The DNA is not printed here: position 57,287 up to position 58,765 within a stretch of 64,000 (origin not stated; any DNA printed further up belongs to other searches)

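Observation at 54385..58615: Cyclase + NHLP-like peptide + stand-alone SagB-type dehydrogenase: an uncharacterised RiPP-like three-gene system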

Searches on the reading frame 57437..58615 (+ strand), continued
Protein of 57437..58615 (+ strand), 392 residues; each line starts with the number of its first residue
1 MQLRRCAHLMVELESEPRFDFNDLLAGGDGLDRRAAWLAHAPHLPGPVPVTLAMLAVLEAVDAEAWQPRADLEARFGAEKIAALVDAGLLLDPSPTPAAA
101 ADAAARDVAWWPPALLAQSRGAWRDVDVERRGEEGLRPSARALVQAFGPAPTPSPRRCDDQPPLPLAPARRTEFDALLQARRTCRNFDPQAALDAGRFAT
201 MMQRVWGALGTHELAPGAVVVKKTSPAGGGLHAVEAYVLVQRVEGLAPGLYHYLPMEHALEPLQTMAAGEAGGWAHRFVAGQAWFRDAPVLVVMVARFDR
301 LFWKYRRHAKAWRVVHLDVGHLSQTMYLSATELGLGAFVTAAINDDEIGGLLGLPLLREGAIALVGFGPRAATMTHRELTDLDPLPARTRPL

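Call 41: search_protein_families(library=ncbifam, proteins=[L037:8635-9882:+, L037:6118-7806:-, L037:8181-8432:-, L037:7749-8039:-, L037:8188-8619:+, L037:9970-10395:-, L037:10913-11719:+, L037:4498-5193:-, L037:8630-8914:-, L037:9986-10249:+], max_evalue=0.001)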
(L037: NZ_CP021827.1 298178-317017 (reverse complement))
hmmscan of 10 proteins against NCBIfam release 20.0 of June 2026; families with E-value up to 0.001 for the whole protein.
L037:8635-9882:+ (415 aa): 2 families
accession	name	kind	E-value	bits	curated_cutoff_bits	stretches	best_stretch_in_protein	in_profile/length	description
TIGR04511.1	SagB_rel_DH_2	exception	2.7e-80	270.3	240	1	14-385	12-368/380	putative peptide maturation dehydrogenase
TIGR03605.1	antibiot_sagB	domain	7.3e-33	113.5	78.4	1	211-381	2-169/173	SagB family peptide dehydrogenase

L037:6118-7806:- (562 aa): 6 families
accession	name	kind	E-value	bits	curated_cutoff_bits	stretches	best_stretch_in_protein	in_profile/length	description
TIGR03921.1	T7SS_mycosin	equivalog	3e-21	75.9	278.75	1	139-447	3-283/353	type VII secretion-associated serine protease mycosin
NF033595.1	denti_PrtP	equivalog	1.9e-12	46.6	300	1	288-475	338-525/606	dentilisin complex serine proteinase subunit PrtP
NF051851.1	AtpSerPepEprS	equivalog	9.9e-10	37.1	1700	1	138-433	55-338/988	autotransporter serine peptidase EprS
TIGR03895.1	protease_PatA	subfamily_domain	1.1e-08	34.3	421.05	1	213-416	1-180/606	PatA/PatG family cyanobactin maturation protease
NF040553.1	SGO_0316_fam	subfamily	5e-08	31.1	1400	0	136-176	272-312/1486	SGO_0316/SGO_0317 family LPXTG-anchored serine peptidase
NF040809.1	germ_prot_CspBA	exception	8.7e-08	30.3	1250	1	375-414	435-474/1099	bifunctional germination protease/germinant receptor pseudoprotease CspBA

L037:8181-8432:- (83 aa): 0 families

L037:7749-8039:- (96 aa): 0 families

L037:8188-8619:+ (143 aa): 3 families
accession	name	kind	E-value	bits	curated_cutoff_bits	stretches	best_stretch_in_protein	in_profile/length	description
TIGR04509.1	mod_pep_NH_fam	subfamily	9.2e-10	38.5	34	1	61-105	3-50/87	NHLP-related RiPP peptide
NF038399.1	NH_RiPP_Os17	domain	1.4e-06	28.2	40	1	65-100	3-38/63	Os1348 family NHLP clan protein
TIGR03793.1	leader_NHLP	domain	0.00064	19.5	50.9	0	67-106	8-47/77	NHLP leader peptide family RiPP precursor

L037:9970-10395:- (141 aa): 0 families

L037:10913-11719:+ (268 aa): 6 families
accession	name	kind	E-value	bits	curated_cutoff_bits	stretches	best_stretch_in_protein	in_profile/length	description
NF052436.1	YabN_Meth_PPase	exception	3.8e-12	45.9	525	1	8-254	1-233/486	bifunctional methyltransferase/pyrophosphohydrolase YabN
NF007922.1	PRK10637.1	equivalog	5.6e-07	28.9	400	1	5-136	216-343/450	siroheme synthase CysG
TIGR01469.1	cobA_cysG_Cterm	equivalog_domain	7.9e-07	29.1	185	1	6-135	1-126/238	uroporphyrinogen-III C-methyltransferase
NF004790.0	PRK06136.1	subfamily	1.2e-05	25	198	1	6-127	4-121/250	uroporphyrinogen-III C-methyltransferase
TIGR01465.1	cobM_cbiF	equivalog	4.8e-05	22.8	259.65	1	9-134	2-118/247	precorrin-4 C(11)-methyltransferase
TIGR01467.1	cobI_cbiL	equivalog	0.00013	21.4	163.25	1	7-132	2-135/230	precorrin-2 C(20)-methyltransferase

L037:4498-5193:- (231 aa): 1 family
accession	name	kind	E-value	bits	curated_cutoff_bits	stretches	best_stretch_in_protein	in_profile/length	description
NF033542.1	transpos_IS110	equivalog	1.3e-14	54.2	140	1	38-103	211-276/343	IS110 family RNA-guided transposase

L037:8630-8914:- (94 aa): 0 families

L037:9986-10249:+ (87 aa): 0 families

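Call 48: predict_structure(alignment_id=A1)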
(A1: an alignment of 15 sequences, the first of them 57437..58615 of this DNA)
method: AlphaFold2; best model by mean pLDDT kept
length: 392 residues; sequences in the alignment: 15
mean_pLDDT: 45.2   pTM: 0.33
mean pLDDT of the five models: 45.2, 45.2, 44.9, 44.4, 43.0
residues with pLDDT >= 90: 32; 70-90: 46; 50-70: 27; < 50: 287
segments of 3 or more residues with pLDDT < 50: 108-264, 268-392
pLDDT, mean of each block of 10 residues (from residue 1): 84 58 54 68 80 87 91 95 93 81 60 44 36 43 42 34 38 43 36 40 31 27 28 28 25 29 45 35 30 27 23 22 32 29 33 31 25 28 29 35
secondary structure, 60 per line:
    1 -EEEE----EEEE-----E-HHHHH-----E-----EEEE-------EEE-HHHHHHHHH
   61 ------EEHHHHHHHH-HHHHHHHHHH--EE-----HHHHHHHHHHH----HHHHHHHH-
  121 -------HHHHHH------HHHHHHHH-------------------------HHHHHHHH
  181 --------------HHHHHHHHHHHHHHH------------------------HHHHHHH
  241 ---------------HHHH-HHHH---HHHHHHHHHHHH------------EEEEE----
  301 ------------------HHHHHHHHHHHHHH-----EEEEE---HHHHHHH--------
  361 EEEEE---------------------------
elements in order: E2-5 E10-13 H21-25 E37-40 E48-50 H52-60 H69-76 H78-87 H97-107 H112-119 H128-133 H140-147 H173-180 H195-209 H234-240 H256-259 H261-264 H268-279 E292-296 H319-332 E338-342 H346-352 E361-365

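Call 55: fold_search(model_id=the predicted structure, library=pdb)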
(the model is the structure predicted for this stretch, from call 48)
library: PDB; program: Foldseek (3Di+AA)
matches with E <= 10: 22; with E <= 0.001: 0
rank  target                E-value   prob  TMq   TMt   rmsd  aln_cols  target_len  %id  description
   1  8vpo                  7.6e-02  0.99  0.17  0.15   3.4       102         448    8  X-Ray Crystal Structure of TigE from Paramaledivibacter caminithermalis (released 2024-02-07)
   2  8uc3_A                1.7e+00  0.06  0.07  0.12  12.1        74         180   22  Cryo-EM structure of the AlbAB cyclodipeptide oxidase enzyme filament (released 2024-05-15)
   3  6yxx_BJ               2.5e+00  0.02  0.10  0.14  24.4       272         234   17  State A of the Trypanosoma brucei mitoribosomal large subunit assembly intermediate (released 2020-10-14)
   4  7cem_B                3.0e+00  0.02  0.09  0.18  20.6       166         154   12  Crystal Structure of YbeA CP74 W7F (released 2021-06-23)
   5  9exv_A                4.3e+00  0.05  0.08  0.15   9.3        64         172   28  Broad substrate scope C-C oxidation in cyclodipeptides catalysed by a flavin-dependent filament (released 2025-02-05)
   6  3gig_B                4.9e+00  0.02  0.07  0.12  12.2        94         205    6  Crystal structure of phosphorylated DesKC in complex with AMP-PCP (released 2009-09-15)
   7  3ech_A                5.2e+00  0.06  0.12  0.27   8.5       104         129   17  The MarR-family repressor MexR in complex with its antirepressor ArmR (released 2008-10-21)
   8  2b67_A                5.9e+00  0.04  0.08  0.13  11.0        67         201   16  Crystal structure of the Nitroreductase Family Protein from Streptococcus pneumoniae TIGR4 (released 2005-11-15)
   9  6grg_2                6.7e+00  0.08  0.14  0.18   4.2        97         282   12  E. coli Microcin synthetase McbBCD complex with pro-MccB17, ADP and phosphate bound (released 2019-01-30)
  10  7ygl_A                6.7e+00  0.03  0.10  0.18  12.6       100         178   13  Crystal Structure of the ring nuclease Sso2081 from Saccharolobus solfataricus in complex with A4>p cleavage intermedi (released 2023-02-15)
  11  5kha_A                6.7e+00  0.02  0.07  0.06  11.9        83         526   13  Structure of glutamine-dependent NAD+ synthetase from Acinetobacter baumannii in complex with adenosine diphosphate (A (released 2016-07-27)
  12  5kha_B                6.7e+00  0.02  0.07  0.06  12.0        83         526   13  Structure of glutamine-dependent NAD+ synthetase from Acinetobacter baumannii in complex with adenosine diphosphate (A (released 2016-07-27)
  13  5t9j_A                7.5e+00  0.02  0.10  0.10   9.6        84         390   17  Crystal Structure of human GEN1 in complex with Holliday junction DNA in the upper interface (released 2016-09-21)
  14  5v1s_B                8.0e+00  0.05  0.14  0.13  10.7       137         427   10  Crystal structure of Streptococcus suis SuiB bound to S-adenosylmethionine (released 2017-08-30)
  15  6pmi_F                8.0e+00  0.01  0.08  0.12  24.9       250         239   14  Sigm28-transcription initiation complex with specific promoter at the state 1 (released 2020-05-13)
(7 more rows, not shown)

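Call 59: predict_structure(alignment_id=A2)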
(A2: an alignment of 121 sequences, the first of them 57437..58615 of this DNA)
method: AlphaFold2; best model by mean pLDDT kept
length: 392 residues; sequences in the alignment: 121
mean_pLDDT: 91.8   pTM: 0.87
mean pLDDT of the five models: 91.8, 90.1, 87.9, 85.4, 70.2
residues with pLDDT >= 90: 292; 70-90: 89; 50-70: 11; < 50: 0
segments of 3 or more residues with pLDDT < 50: none
pLDDT, mean of each block of 10 residues (from residue 1): 95 92 93 93 94 96 95 98 97 93 92 89 92 88 93 92 90 92 94 98 94 85 76 88 98 96 97 95 92 93 80 88 95 97 95 94 97 89 72 55
secondary structure, 60 per line:
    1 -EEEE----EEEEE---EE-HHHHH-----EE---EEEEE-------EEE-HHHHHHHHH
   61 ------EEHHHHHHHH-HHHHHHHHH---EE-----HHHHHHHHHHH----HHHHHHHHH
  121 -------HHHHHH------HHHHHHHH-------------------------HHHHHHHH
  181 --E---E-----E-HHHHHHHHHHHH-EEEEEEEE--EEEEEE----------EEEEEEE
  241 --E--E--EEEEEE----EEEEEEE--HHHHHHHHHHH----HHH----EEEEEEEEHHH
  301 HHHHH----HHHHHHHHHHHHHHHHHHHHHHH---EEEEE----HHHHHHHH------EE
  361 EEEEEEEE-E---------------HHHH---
elements in order: E2-5 E10-14 H21-25 E36-40 E48-50 H52-60 H69-76 H78-86 H97-107 H112-120 H128-133 H140-147 H173-180 H195-206 E208-215 E218-223 E234-240 E249-254 E259-265 H268-278 E290-297 H298-305 H310-332 E336-340 H345-352 E359-368 H386-389

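Call 63: fold_search(model_id=the predicted structure, library=pdb)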
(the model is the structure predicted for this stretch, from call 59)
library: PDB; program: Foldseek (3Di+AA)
matches with E <= 10: 288; with E <= 0.001: 187
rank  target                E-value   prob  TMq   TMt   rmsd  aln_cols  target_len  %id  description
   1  5lq4_B                6.4e-16  1.00  0.48  0.41  16.6       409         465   18  The Structure of ThcOx, the First Oxidase Protein from the Cyanobactin Pathways (released 2016-11-09)
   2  8pz5_A                7.6e-16  1.00  0.48  0.42  17.1       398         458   19  Structure of ThcOx, solved at wavelength 3.099 A (released 2023-10-25)
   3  5lq4_A                8.1e-16  1.00  0.48  0.41  16.3       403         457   19  The Structure of ThcOx, the First Oxidase Protein from the Cyanobactin Pathways (released 2016-11-09)
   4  7ly7_B                1.5e-14  1.00  0.52  0.60   7.7       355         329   17  Crystal structure of the elongation module of the bacillamide NRPS, BmdB, in complex with the oxidase BmdC (released 2022-02-02)
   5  7ly4_A                4.5e-14  1.00  0.52  0.62   8.2       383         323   16  Cryo-EM structure of the elongation module of the bacillamide NRPS, BmdB, in complex with the oxidase, BmdC (released 2022-02-02)
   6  3eo7                  1.8e-12  1.00  0.42  0.34   2.7       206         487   21  Crystal structure of a putative nitroreductase (ava_2154) from anabaena variabilis atcc 29413 at 1.80 A resolution (released 2008-10-28)
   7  6grh_C                5.4e-12  1.00  0.48  0.68   4.5       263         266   17  E. coli Microcin synthetase McbBCD complex with truncated pro-MccB17 bound (released 2019-01-30)
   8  6gos_C                6.9e-12  1.00  0.48  0.68   5.2       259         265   19  E. coli Microcin synthetase McbBCD complex with pro-MccB17 bound (released 2019-01-30)
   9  3hj9_A                2.1e-11  1.00  0.38  0.67   7.3       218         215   21  Crystal structure of a putative nitroreductase (reut_a1228) from ralstonia eutropha jmp134 at 2.00 A resolution (released 2009-06-16)
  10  7ly5_B                2.1e-11  1.00  0.39  0.79   5.1       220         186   18  Proteolyzed crystal structure of the bacillamide NRPS, BmdB, in complex with the oxidase BmdC (released 2022-02-02)
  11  3hj9_B                7.5e-11  1.00  0.40  0.73   8.4       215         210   22  Crystal structure of a putative nitroreductase (reut_a1228) from ralstonia eutropha jmp134 at 2.00 A resolution (released 2009-06-16)
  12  8cqs_B                1.3e-10  1.00  0.41  0.80   8.2       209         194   18  Flavin mononucleotide-dependent nitroreductase B.thetaiotaomicron (BT_0217) (released 2024-03-27)
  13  8cqs_A                2.3e-10  1.00  0.41  0.81   8.2       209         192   18  Flavin mononucleotide-dependent nitroreductase B.thetaiotaomicron (BT_0217) (released 2024-03-27)
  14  3hoi                  4.6e-10  1.00  0.41  0.79   8.3       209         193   18  Crystal structure of FMN-dependent nitroreductase BF3017 from Bacteroides fragilis NCTC 9343 (YP_212631.1) from Bacteroi (released 2009-06-23)
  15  3ge5_A                2.7e-07  1.00  0.38  0.79   5.0       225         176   15  Crystal structure of a putative nad(p)h:fmn oxidoreductase (pg0310) from porphyromonas gingivalis w83 at 1.70 A resolu (released 2009-03-17)
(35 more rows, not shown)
